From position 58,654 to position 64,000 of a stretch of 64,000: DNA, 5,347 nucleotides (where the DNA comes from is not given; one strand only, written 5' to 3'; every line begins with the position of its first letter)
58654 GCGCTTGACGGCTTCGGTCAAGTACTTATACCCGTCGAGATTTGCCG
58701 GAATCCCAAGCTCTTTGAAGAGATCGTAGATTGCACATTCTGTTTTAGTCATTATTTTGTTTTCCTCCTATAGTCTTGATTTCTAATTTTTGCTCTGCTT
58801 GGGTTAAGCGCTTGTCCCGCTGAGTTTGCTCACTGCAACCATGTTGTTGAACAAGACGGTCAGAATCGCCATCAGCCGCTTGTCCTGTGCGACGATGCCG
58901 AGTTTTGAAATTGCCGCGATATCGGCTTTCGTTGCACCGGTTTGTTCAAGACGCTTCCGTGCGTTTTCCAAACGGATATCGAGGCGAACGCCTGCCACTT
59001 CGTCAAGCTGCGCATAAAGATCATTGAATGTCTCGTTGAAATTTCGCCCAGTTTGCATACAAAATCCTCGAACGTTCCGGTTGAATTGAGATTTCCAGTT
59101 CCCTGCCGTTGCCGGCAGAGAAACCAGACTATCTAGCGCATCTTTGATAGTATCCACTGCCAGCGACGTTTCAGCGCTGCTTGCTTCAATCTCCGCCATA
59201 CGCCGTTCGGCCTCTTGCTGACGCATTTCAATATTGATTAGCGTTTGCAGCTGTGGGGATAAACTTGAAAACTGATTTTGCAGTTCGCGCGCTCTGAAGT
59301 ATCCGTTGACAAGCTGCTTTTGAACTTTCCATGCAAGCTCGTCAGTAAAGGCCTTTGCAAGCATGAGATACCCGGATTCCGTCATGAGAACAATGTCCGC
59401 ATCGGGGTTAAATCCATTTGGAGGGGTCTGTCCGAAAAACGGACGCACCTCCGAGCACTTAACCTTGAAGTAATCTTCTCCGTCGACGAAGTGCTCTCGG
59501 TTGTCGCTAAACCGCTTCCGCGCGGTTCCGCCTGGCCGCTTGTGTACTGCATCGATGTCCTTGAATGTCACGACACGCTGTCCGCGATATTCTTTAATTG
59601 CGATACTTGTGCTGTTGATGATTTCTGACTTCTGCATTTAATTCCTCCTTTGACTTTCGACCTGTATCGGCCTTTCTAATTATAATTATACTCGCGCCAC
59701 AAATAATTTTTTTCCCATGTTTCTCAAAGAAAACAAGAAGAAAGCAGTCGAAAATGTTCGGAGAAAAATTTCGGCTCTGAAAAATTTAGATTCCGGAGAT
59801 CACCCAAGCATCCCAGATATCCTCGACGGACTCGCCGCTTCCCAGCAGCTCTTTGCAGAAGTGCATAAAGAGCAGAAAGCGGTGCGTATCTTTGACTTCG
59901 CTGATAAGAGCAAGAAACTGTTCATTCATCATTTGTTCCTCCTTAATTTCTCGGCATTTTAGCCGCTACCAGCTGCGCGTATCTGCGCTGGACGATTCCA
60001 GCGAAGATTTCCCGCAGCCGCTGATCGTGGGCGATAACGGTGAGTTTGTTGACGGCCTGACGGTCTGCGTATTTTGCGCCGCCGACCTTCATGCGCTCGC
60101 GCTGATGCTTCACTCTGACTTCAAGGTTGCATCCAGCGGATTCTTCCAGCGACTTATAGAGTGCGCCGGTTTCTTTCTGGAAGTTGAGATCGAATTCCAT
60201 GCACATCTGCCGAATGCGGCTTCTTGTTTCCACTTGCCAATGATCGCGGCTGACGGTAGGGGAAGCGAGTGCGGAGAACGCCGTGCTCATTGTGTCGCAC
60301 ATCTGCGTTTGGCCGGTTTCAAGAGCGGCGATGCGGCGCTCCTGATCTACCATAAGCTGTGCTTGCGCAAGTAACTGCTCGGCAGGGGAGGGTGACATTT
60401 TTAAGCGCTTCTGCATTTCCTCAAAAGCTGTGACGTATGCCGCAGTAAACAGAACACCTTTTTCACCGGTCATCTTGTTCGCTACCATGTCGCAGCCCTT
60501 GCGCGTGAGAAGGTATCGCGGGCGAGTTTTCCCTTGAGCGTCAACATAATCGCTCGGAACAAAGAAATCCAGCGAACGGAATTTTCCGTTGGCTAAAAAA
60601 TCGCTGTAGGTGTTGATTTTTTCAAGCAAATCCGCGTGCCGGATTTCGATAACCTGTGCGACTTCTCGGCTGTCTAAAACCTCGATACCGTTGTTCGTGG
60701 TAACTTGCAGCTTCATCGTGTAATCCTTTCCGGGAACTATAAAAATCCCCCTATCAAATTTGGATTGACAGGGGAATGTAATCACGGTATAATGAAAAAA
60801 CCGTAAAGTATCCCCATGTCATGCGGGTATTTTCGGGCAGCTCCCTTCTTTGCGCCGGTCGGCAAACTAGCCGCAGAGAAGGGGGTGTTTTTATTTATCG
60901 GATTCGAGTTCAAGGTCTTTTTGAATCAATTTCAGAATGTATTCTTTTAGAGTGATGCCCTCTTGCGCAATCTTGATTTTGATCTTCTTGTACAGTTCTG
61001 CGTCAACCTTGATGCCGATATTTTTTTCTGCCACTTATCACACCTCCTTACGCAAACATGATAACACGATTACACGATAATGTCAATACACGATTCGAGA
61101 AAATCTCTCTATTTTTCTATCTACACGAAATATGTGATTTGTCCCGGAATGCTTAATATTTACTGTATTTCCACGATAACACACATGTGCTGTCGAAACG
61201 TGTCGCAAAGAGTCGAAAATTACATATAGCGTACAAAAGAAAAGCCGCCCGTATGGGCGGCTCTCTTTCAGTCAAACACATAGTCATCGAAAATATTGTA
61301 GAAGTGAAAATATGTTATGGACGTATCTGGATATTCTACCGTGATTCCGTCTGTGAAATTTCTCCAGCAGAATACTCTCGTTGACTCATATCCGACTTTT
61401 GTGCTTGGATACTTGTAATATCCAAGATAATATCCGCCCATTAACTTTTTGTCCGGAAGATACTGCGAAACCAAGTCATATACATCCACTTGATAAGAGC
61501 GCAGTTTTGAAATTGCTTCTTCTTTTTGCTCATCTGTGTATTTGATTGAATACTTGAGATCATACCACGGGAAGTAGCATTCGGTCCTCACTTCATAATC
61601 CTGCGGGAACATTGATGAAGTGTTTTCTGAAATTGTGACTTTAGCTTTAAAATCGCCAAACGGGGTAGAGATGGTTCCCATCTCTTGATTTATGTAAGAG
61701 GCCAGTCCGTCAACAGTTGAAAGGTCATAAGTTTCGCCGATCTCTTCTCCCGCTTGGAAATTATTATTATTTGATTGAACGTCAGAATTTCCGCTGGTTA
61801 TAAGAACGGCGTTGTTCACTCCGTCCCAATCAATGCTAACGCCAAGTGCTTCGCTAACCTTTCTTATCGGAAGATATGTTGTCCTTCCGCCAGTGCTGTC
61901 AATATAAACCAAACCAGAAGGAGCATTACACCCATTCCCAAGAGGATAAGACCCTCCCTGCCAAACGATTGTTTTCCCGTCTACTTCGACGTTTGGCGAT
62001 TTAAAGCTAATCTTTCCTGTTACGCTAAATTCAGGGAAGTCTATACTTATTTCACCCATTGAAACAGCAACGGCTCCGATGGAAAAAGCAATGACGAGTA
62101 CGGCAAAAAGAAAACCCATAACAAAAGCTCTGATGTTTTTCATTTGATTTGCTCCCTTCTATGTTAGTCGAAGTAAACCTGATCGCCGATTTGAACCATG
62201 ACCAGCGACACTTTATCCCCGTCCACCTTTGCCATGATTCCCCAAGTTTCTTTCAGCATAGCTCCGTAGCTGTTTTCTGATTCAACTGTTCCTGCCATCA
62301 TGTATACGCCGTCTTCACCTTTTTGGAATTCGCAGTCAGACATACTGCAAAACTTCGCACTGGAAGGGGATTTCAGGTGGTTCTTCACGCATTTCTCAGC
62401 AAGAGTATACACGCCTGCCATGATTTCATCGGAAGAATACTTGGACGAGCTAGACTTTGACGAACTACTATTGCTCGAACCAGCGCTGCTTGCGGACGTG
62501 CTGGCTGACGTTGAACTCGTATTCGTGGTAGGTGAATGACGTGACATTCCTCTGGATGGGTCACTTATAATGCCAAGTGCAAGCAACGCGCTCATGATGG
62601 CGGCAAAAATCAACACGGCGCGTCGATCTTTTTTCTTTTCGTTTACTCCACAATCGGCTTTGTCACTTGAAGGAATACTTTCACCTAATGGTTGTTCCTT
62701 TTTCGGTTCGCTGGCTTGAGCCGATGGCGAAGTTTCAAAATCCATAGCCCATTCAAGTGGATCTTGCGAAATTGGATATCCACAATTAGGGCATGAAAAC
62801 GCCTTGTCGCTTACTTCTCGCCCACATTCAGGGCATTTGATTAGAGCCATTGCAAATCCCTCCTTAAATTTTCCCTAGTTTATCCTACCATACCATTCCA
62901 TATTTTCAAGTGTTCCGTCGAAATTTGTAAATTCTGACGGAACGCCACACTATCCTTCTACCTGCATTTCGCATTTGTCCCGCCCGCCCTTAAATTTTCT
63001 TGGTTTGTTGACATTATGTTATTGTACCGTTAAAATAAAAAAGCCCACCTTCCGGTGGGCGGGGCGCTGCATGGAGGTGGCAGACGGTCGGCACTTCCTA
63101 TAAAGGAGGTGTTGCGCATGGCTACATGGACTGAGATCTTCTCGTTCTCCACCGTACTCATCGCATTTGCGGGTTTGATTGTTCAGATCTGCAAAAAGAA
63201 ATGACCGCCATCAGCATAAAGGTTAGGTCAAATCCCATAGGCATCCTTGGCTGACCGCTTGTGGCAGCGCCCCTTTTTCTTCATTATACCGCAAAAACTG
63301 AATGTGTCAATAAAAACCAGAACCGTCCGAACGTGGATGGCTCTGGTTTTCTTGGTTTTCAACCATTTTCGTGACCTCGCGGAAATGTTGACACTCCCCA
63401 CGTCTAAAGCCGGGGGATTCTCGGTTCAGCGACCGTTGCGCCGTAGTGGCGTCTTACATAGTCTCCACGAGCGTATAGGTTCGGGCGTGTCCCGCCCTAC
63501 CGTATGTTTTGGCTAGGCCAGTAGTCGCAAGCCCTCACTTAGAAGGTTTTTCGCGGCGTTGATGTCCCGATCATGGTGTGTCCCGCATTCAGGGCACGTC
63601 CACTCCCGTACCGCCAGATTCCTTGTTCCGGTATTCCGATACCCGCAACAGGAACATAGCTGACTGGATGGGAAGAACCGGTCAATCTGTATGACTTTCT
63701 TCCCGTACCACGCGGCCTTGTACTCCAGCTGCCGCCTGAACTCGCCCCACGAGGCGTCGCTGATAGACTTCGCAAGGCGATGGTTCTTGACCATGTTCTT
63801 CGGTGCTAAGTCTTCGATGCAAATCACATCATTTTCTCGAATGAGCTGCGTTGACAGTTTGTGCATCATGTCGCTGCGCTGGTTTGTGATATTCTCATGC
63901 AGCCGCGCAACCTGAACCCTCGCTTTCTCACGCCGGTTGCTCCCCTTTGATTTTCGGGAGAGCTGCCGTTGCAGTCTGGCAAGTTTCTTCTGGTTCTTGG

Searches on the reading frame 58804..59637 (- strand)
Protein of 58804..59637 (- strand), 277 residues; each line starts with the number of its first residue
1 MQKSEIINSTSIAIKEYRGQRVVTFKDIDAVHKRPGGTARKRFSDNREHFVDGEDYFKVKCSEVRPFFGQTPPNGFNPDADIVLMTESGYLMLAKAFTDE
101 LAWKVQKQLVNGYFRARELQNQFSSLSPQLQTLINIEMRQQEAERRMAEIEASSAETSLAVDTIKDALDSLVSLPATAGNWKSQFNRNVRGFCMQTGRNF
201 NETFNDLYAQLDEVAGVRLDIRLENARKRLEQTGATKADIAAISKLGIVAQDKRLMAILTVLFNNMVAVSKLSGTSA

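Call 37: search_protein_families(library=pfam, proteins=[window:58804-59637:-], max_evalue=0.01)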
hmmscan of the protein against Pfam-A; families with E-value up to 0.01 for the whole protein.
window:58804-59637:- (277 aa): 1 family
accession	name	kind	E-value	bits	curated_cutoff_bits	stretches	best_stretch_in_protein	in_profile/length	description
PF10543.14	ORF6N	-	3.3e-15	56.6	27.8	1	14-95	3-85/86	ORF6N domain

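Call 62: find_encoding_contigs(protein=window:58804-59637:-, flank=10000, max_places=2)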
Protein window:58804-59637:- (277 aa): 5 contigs read that carry it; 2 places shown.
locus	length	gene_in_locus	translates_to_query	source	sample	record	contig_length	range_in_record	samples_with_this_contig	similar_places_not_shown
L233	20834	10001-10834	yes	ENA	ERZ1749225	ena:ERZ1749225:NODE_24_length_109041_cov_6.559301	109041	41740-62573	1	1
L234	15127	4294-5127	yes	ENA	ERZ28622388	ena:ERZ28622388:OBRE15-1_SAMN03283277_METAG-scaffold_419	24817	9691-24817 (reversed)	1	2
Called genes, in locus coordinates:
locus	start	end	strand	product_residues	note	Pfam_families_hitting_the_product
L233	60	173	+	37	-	-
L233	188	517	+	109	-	PF13240:Zn_Ribbon_1 (weak)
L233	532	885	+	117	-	-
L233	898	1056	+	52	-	-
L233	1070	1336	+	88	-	-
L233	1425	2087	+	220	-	-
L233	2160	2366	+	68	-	PF21841:DUF6900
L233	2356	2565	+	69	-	-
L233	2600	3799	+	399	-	PF12083:DUF3560 (weak)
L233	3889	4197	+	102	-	-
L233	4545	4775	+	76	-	-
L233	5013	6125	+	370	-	PF12323:HTH_OrfB_IS605, PF01385:OrfB_IS605, PF07282:Cas12f1-like_TNB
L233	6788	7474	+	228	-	PF13240:Zn_Ribbon_1 (weak), PF13248:Zn_ribbon_3 (weak), PF13824:zf-Mss51 (faint)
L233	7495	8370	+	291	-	PF07833:Cu_amine_oxidN1 (weak)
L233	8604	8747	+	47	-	-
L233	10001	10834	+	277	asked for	PF10543:ORF6N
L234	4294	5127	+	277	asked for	PF10543:ORF6N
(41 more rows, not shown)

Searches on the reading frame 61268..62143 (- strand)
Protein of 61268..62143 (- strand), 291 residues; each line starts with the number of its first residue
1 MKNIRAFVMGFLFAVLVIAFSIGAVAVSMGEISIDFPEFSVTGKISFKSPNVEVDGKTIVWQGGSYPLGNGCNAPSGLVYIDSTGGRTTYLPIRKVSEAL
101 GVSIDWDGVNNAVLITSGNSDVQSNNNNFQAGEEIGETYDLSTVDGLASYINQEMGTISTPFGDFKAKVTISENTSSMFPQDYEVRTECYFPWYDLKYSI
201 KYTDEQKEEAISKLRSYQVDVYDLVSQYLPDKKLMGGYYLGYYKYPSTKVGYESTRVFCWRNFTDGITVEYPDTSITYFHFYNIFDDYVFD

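Call 37: search_protein_families(library=pfam, proteins=[window:61268-62143:-], max_evalue=0.01)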
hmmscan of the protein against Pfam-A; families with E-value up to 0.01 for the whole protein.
window:61268-62143:- (291 aa): 2 families
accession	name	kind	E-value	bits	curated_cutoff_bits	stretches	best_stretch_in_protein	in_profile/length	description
PF07833.16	Cu_amine_oxidN1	-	1.6e-07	31.6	24.2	1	87-128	18-59/108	Copper amine oxidase N-terminal domain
PF07482.16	DUF1522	-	0.0033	18.1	25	1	52-131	3-84/109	Domain of Unknown Function (DUF1522)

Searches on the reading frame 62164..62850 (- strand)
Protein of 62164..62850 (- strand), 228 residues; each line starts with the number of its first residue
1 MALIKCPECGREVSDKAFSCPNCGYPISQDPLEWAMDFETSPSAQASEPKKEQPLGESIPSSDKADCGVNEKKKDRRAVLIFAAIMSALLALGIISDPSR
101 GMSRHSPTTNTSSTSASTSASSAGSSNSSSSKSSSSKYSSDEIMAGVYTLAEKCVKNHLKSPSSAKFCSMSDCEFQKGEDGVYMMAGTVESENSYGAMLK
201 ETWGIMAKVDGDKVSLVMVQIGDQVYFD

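Call 37: search_protein_families(library=pfam, proteins=[window:62164-62850:-], max_evalue=0.01)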
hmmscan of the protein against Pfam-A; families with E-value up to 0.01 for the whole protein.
window:62164-62850:- (228 aa): 9 families
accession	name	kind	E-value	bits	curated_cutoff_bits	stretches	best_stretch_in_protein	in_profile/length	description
PF13248.11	Zn_ribbon_3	-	4.2e-06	26.5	27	1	4-27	3-26/26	zinc-ribbon domain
PF13240.11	Zn_Ribbon_1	-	5.2e-06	26.5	25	1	5-27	1-23/23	zinc-ribbon domain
PF13824.12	zf-Mss51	-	2.7e-05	24.7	27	1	5-39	1-36/55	Zinc-finger of mitochondrial splicing suppressor 51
PF06933.16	SSP160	-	0.00013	20.8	25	1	64-157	248-341/758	Special lobe-specific silk protein SSP160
PF12773.13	DZR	-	0.00014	22.3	27.3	1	6-24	1-19/45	Double zinc ribbon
PF08209.17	Sgf11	-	0.00085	19.3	26.4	0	3-14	4-15/33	Sgf11 (transcriptional regulation protein)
PF08271.17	Zn_Ribbon_TF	-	0.0013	18.6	29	1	5-30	2-32/43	TFIIB zinc-binding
PF07282.18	Cas12f1-like_TNB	-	0.0018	18.8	26.3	1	5-30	30-53/60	Cas12f1-like, TNB domain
PF10571.15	UPF0547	-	0.0059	17.1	29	1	5-25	2-22/26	Uncharacterised protein family UPF0547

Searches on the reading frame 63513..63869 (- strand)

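Call 37: search_protein_families(library=pfam, proteins=[window:63513-63869:-], max_evalue=0.01)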
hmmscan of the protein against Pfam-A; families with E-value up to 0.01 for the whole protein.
window:63513-63869:- (118 aa): 1 family
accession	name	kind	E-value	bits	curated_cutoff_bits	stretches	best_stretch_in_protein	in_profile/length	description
PF07282.18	Cas12f1-like_TNB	-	6.9e-29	100.2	26.3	1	41-109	1-60/60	Cas12f1-like, TNB domain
